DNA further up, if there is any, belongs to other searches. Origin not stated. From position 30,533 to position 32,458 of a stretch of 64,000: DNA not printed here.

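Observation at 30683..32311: Unusual single-polypeptide fusion of a Nudix hydrolase domain with a DUF924-like domain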

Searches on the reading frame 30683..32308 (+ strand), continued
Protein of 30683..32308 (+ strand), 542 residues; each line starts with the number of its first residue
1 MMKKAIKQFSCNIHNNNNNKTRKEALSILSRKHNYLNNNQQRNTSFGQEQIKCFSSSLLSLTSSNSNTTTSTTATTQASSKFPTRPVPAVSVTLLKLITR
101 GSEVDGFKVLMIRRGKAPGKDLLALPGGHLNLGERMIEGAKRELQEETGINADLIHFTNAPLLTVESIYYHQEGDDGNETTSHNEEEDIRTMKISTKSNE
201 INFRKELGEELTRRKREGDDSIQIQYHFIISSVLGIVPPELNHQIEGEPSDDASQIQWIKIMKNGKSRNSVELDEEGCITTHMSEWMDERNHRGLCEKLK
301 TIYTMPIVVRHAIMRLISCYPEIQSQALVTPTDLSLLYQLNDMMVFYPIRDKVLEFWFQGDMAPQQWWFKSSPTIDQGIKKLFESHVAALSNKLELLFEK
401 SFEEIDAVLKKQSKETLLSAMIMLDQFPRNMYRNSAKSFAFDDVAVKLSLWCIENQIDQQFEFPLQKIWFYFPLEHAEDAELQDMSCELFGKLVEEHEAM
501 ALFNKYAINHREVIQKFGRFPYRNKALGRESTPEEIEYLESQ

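Call 35: fold_search(model_id=the predicted structure, library=pdb)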
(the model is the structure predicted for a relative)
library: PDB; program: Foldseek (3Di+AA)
matches with E <= 10: 844; with E <= 0.001: 88
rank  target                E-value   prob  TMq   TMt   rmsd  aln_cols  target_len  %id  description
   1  2i6h_A                4.0e-11  1.00  0.30  0.87   2.8       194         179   30  Structure of Protein of Unknown Function ATU0120 from Agrobacterium tumefaciens (released 2006-09-26)
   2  2i6h_B                1.7e-10  1.00  0.30  0.89   2.7       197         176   31  Structure of Protein of Unknown Function ATU0120 from Agrobacterium tumefaciens (released 2006-09-26)
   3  2fml_A                1.0e-05  1.00  0.21  0.41   9.1       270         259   16  Crystal structure of MutT/nudix family protein from Enterococcus faecalis (released 2006-02-21)
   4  2qjt_A                1.3e-05  1.00  0.20  0.30   5.7       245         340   17  Crystal structure of a bifunctional NMN adenylyltransferase/ADP ribose pyrophosphatase complexed with AMP and MN ion f (released 2008-03-04)
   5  9nxm                  1.7e-05  1.00  0.19  0.45   5.1       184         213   12  Crystal structure of Arabidopsis thaliana NUDT11 E90Q/E94Q mutant (released 2026-04-01)
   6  2qjt_B                2.1e-05  1.00  0.18  0.27  13.9       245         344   19  Crystal structure of a bifunctional NMN adenylyltransferase/ADP ribose pyrophosphatase complexed with AMP and MN ion f (released 2008-03-04)
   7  4ijx_B                2.7e-05  1.00  0.22  0.76   4.2       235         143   13  Crystal structure of human Ap4A hydrolase E58A mutant complexed with DPO (released 2013-03-20)
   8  1nqy                  3.4e-05  1.00  0.17  0.51   4.7       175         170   16  The structure of a CoA pyrophosphatase from D. Radiodurans (released 2003-05-13)
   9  2r5w_B                3.4e-05  1.00  0.18  0.27   6.9       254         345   17  Crystal structure of a bifunctional NMN adenylyltransferase/ADP ribose pyrophosphatase from Francisella tularensis (released 2008-03-04)
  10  7b7v_A                3.9e-05  1.00  0.17  0.56   6.6       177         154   19  Structure of NUDT15 in complex with Acyclovir monophosphate (released 2021-05-19)
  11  7nr6_A                4.1e-05  1.00  0.17  0.56   6.6       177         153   19  Structure of NUDT15 in complex with NSC56456 (released 2022-03-23)
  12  5bon_D                4.4e-05  1.00  0.18  0.59   5.0       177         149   18  Crystal structure of human Nudt15 (MTH2) (released 2015-08-05)
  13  2yyh_A                4.9e-05  1.00  0.15  0.52   5.6       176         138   20  Crystal structure of Nudix family protein from Aquifex aeolicus (released 2007-11-06)
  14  5bon_B                5.7e-05  1.00  0.18  0.56   4.6       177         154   19  Crystal structure of human Nudt15 (MTH2) (released 2015-08-05)
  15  5lf8                  6.7e-05  1.00  0.17  0.35   6.8       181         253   18  Human Nucleoside diphosphate-linked moiety X motif 17 (NUDT17) (released 2017-08-16)
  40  2fml_B                2.9e-04  1.00  0.18  0.34   9.3       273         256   14  Crystal structure of MutT/nudix family protein from Enterococcus faecalis (released 2006-02-21)
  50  5bs6_A                3.6e-04  1.00  0.18  0.40  11.1       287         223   12  Apo structure of transcriptional factor AraR from Bacteroides thetaiotaomicron VPI (released 2015-06-17)
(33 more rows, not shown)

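Call 42: list_cluster_members(proteins=[P0131, P0004, P0138, P0195, P0271, P0132, P0212, P0251, P0133, P0134])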
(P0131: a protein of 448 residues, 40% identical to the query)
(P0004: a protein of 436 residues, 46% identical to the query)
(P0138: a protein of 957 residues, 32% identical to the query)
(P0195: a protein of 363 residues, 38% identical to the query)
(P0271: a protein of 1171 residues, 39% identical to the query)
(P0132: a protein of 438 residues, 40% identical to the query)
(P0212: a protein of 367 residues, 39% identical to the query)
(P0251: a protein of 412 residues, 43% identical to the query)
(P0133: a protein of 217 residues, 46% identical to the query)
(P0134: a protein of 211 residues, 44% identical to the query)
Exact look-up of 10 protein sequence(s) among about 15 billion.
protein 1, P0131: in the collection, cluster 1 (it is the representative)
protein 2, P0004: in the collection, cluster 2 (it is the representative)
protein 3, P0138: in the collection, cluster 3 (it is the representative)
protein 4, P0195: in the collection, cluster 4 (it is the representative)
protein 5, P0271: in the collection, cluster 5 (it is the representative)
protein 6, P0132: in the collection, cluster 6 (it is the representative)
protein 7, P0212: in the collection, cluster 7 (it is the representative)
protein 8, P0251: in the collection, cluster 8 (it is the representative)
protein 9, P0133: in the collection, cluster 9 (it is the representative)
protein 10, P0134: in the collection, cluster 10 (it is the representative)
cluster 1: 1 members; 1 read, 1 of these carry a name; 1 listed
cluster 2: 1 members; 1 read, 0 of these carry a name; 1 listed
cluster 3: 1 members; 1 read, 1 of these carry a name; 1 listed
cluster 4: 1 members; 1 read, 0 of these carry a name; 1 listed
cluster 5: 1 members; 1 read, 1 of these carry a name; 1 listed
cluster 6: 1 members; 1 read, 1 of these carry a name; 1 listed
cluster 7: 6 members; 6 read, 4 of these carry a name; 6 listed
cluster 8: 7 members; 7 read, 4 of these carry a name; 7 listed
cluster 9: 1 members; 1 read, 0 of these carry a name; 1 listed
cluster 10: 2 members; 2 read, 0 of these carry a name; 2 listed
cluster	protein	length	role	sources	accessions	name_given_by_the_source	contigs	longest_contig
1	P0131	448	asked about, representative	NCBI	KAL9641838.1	hypothetical protein ABK040_011823 [Willaertia magna]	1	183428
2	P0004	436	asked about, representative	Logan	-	-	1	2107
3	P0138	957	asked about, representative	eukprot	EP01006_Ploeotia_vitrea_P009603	TRINITY_DN2303_c0_g1_i1.p1 TRINITY_DN2303_c0_g1~~TRINITY_DN2303_c0_g1_i1.p1 ORF ...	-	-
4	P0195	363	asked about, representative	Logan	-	-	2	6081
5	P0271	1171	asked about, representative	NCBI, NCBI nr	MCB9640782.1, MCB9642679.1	MAG: DUF924 family protein [Myxococcales bacterium] | DUF924 family protein [Myxococcales bacterium]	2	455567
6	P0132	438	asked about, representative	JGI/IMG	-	uncharacterized protein (DUF924 family)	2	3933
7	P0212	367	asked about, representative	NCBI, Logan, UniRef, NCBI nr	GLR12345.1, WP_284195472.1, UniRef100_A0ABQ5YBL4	hypothetical protein GCM10007907_11350 [Chitinimonas prasina] | N-acetyltransferase domain-containing protein n=1 Tax=Chitinimonas prasina TaxID=1434937 ... | DUF924 family protein [Chitinimonas prasina]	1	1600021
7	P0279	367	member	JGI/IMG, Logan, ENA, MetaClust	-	\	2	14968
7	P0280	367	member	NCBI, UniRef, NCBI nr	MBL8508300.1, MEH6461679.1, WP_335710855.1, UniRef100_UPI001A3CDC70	DUF924 family protein [Chitinimonas sp. JJ19] | DUF924 family protein n=1 Tax=Chitinimonas sp. JJ19 TaxID=3109352 RepID=UPI001A3CDC70 | DUF924 family protein [Chitinimonas sp.]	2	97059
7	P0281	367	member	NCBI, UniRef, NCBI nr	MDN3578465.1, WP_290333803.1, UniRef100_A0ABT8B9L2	DUF924 family protein [Chitinimonas viridis] | DUF924 family protein n=1 Tax=Chitinimonas viridis TaxID=664880 RepID=A0ABT8B9L2_9NEIS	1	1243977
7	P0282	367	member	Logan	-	-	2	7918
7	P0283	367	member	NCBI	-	-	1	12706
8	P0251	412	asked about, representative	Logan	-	-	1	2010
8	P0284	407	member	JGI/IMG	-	uncharacterized protein (DUF924 family)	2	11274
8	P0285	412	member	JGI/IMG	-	uncharacterized protein (DUF924 family)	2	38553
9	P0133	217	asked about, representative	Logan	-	-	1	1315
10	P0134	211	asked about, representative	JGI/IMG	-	-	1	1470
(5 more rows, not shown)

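Call 43: find_encoding_contigs(protein=P0131, flank=3000, max_places=2)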
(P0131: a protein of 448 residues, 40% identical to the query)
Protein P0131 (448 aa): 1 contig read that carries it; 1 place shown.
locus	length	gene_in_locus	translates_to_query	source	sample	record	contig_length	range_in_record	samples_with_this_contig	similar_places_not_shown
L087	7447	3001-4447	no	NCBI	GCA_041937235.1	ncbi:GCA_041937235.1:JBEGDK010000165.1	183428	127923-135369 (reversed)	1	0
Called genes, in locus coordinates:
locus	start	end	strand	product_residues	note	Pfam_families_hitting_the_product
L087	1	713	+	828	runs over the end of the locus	PF00211:Guanylate_cyc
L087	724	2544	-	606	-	PF04577:Glyco_transf_61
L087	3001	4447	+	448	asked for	PF00293:NUDIX, PF06041:DUF924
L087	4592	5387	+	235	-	PF02798:GST_N, PF13409:GST_N_2, PF13417:GST_N_3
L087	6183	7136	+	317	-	-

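Call 53: list_cluster_members(proteins=[P0152, P0183, P0184, P0140, P0143, P0256, P0189, P0263, P0157, P0149])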
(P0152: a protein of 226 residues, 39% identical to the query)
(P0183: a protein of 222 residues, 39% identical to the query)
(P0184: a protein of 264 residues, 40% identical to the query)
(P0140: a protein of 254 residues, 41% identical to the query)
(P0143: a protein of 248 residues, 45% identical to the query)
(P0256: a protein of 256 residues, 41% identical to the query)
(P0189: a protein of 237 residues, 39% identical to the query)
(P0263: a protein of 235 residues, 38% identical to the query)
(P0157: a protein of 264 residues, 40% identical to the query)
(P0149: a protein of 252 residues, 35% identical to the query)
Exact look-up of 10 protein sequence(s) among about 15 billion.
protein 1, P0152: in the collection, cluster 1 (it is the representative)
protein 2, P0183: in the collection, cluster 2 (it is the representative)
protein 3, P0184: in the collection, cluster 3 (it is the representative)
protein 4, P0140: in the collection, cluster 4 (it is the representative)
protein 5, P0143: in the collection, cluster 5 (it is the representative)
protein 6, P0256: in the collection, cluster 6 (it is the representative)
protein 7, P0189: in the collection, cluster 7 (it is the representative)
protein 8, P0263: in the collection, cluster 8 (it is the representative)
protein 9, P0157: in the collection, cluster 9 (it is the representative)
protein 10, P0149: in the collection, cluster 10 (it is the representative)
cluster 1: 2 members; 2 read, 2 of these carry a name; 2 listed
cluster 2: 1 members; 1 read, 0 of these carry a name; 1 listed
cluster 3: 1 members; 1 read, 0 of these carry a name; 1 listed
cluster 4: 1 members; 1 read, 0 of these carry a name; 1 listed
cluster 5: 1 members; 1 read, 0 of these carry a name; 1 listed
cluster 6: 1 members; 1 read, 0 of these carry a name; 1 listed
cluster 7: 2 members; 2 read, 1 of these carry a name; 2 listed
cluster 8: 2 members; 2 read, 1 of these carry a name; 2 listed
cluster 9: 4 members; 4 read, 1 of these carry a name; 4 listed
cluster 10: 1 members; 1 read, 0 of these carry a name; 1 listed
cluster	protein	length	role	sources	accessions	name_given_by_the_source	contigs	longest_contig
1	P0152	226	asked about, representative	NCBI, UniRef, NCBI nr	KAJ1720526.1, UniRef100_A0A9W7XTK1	hypothetical protein LPJ53_004864 [Coemansia erecta] | DUF924-domain-containing protein n=1 Tax=Coemansia erecta TaxID=147472 ...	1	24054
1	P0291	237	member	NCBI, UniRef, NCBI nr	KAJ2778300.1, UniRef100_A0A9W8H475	hypothetical protein GGI15_004212 [Coemansia interrupta] | DUF924-domain-containing protein n=1 Tax=Coemansia interrupta TaxID=1126814 ...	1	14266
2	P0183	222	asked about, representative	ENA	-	-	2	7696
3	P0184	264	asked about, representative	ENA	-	-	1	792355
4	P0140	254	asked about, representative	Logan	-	-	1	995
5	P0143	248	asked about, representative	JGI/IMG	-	-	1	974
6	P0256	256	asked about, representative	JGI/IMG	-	-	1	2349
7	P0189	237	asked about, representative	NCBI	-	-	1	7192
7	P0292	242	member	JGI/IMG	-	uncharacterized protein (DUF924 family)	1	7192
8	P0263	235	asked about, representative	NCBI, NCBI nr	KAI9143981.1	hypothetical protein BKA69DRAFT_1122642 [Paraphysoderma sedebokerense]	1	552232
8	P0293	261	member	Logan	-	-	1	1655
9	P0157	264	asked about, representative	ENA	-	-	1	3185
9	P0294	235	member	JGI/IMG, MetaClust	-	\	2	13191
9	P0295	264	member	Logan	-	-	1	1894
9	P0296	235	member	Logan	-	-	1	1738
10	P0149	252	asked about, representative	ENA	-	-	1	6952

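Call 56: find_encoding_contigs(protein=P0003, flank=4000, max_places=1)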
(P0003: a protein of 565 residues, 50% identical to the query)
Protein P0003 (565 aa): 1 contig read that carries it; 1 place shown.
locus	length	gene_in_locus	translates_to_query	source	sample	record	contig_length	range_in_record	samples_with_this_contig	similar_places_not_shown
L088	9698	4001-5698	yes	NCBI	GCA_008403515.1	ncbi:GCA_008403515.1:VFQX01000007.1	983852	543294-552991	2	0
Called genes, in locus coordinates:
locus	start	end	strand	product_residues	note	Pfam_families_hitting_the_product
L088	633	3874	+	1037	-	PF00172:Zn_clus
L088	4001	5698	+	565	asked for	PF00293:NUDIX, PF06041:DUF924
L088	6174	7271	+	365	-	PF00112:Peptidase_C1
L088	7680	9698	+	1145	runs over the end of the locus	PF24805:EIF3I (faint), PF23381:Beta-prop_IFT122_1st (faint), PF23409:Beta-prop_EML (faint), PF23414:Beta-prop_EML_2 (faint), PF24796:WDR55 (faint), PF24807:WD40_CDC20-Fz (faint), PF25173:Beta-prop_WDR3_1st (weak), PF25175:Beta-prop_WDR5, +8 more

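Call 57: find_encoding_contigs(protein=P0002, flank=4000, max_places=1)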
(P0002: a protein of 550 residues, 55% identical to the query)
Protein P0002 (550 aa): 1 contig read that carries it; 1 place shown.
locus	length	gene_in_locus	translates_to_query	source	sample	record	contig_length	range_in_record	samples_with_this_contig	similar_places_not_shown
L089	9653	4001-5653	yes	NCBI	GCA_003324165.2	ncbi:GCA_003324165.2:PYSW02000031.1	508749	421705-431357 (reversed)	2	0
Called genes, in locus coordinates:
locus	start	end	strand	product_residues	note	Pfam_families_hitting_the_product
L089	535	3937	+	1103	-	PF00172:Zn_clus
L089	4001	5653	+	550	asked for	PF00293:NUDIX, PF06041:DUF924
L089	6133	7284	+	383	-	PF08127:Propeptide_C1 (faint), PF00112:Peptidase_C1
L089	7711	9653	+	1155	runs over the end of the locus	PF00400:WD40 (faint), PF23381:Beta-prop_IFT122_1st (faint), PF23409:Beta-prop_EML (faint), PF23414:Beta-prop_EML_2 (faint), PF24796:WDR55 (faint), PF24805:EIF3I (faint), PF24807:WD40_CDC20-Fz (faint), PF25175:Beta-prop_WDR5, +8 more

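Call 63: list_cluster_members(proteins=[P0135, P0136, P0137, P0139, P0141, P0142, P0144, P0145, P0146, P0005])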
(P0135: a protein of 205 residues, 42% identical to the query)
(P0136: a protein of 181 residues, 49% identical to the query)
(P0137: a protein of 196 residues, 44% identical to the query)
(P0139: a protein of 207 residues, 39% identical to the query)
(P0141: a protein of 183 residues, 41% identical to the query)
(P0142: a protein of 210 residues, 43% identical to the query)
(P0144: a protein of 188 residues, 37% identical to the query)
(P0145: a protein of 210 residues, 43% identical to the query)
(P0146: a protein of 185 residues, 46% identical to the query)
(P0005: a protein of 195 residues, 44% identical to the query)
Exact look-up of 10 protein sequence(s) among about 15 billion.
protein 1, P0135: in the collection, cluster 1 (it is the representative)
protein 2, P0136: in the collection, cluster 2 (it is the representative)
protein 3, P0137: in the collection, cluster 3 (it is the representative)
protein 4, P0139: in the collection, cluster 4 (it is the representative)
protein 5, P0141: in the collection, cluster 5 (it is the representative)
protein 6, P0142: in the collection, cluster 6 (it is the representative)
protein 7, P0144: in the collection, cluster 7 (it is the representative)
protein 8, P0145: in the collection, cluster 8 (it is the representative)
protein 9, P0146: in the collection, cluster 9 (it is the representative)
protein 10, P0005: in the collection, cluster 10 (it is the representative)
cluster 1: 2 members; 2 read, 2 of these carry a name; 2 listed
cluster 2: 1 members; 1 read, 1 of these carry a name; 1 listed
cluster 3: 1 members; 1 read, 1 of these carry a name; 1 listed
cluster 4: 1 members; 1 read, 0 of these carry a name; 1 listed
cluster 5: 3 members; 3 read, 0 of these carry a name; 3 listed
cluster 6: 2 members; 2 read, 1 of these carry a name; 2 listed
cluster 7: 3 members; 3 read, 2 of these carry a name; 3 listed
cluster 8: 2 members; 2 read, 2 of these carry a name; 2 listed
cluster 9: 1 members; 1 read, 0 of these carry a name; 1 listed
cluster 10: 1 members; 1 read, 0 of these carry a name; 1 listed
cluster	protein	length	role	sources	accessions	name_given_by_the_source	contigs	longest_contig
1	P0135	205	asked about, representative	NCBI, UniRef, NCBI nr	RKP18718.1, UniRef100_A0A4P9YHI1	DUF924-domain-containing protein [Rozella allomycis CSF55] | DUF924-domain-containing protein n=1 Tax=Rozella allomycis (strain CSF55) TaxID=988480 ...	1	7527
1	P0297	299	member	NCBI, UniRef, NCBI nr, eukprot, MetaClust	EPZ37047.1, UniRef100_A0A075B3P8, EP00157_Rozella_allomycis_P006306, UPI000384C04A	Tetratricopeptide-like helical domain-containing protein [Rozella allomycis CSF55] | Tetratricopeptide-like helical domain-containing protein n=1 Tax=Rozella allomycis ... | EPZ37047.1 Tetratricopeptide-like helical domain-containing protein [Rozella allomycis ...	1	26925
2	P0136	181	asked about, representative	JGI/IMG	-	uncharacterized protein (DUF924 family)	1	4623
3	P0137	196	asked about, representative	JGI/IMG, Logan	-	uncharacterized protein (DUF924 family)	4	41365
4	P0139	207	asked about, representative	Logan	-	-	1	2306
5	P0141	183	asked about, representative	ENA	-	-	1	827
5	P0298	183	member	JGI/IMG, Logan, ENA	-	-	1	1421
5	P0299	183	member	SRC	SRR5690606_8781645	-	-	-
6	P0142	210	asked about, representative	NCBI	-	-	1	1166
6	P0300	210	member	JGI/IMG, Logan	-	uncharacterized protein (DUF924 family)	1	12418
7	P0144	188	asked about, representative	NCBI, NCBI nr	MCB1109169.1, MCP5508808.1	MAG: DUF924 domain-containing protein [Chlamydiia bacterium] | DUF924 domain-containing protein [Chlamydiia bacterium]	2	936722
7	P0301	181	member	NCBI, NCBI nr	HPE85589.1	MAG TPA: DUF924 family protein, partial [Chlamydiales bacterium] | DUF924 family protein [Chlamydiales bacterium]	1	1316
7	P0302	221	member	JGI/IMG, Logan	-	-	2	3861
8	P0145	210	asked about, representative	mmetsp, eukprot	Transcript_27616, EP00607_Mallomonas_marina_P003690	Transcript_27616/g.27842 ORF Transcript_27616/g.27842 Transcript_27616/m.27842 ... | CAMPEP_0182426464 /NCGR_PEP_ID=MMETSP1167-20130531/12966_1 /TAXON_ID=2988 ...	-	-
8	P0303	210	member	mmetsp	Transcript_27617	Transcript_27617/g.27843 ORF Transcript_27617/g.27843 Transcript_27617/m.27843 ...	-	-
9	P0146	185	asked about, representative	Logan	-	-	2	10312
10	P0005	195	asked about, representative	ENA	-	-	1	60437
